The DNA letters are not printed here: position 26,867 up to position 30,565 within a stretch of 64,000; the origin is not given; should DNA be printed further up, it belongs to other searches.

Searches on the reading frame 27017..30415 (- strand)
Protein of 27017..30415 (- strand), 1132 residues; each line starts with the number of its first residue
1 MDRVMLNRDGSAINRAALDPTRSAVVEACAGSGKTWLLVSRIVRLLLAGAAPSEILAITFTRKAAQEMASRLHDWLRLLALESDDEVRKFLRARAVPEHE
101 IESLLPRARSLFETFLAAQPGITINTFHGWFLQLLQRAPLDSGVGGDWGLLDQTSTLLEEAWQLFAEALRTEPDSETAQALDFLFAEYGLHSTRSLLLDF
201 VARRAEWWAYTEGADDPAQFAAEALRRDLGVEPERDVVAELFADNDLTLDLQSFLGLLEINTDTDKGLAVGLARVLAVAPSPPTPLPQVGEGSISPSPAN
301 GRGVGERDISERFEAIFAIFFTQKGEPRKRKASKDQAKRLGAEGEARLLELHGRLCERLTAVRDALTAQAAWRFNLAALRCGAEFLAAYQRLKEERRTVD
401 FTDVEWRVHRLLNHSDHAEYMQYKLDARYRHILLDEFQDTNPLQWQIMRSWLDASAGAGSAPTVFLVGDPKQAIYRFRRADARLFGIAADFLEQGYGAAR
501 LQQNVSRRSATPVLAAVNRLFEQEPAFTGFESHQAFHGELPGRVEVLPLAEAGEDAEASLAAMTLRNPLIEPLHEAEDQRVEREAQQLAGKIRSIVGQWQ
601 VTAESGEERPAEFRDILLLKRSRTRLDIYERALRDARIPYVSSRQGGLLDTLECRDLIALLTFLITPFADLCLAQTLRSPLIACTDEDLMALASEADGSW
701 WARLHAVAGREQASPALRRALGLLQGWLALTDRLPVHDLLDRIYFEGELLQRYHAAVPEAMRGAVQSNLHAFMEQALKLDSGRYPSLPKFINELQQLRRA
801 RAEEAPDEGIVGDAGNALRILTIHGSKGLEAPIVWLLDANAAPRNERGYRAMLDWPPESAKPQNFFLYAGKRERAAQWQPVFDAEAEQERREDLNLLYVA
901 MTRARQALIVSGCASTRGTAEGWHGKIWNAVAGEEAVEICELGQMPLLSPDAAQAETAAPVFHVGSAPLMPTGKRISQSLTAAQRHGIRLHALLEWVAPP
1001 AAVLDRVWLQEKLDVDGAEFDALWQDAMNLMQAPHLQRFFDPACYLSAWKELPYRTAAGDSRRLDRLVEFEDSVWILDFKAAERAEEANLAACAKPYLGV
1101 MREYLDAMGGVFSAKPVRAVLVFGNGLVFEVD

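Call 80: search_protein_families(library=pfam, proteins=[window:27017-30415:-], max_evalue=0.00001)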
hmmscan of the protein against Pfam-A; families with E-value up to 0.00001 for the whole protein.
window:27017-30415:- (1132 aa): 4 families
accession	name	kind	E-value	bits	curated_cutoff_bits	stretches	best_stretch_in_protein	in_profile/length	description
PF00580.27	UvrD-helicase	-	1.2e-45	156.8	23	1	15-485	7-263/271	UvrD/REP helicase N-terminal domain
PF13361.12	UvrD_C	-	2.4e-19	70.4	25.6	1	768-913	240-348/350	UvrD-like helicase C-terminal domain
PF13245.12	AAA_19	-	2.7e-15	57.1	25.1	2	407-478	67-134/134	AAA domain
PF13538.12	UvrD_C_2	-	1.8e-10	40.9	27.4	0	885-910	26-51/52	UvrD-like helicase C-terminal domain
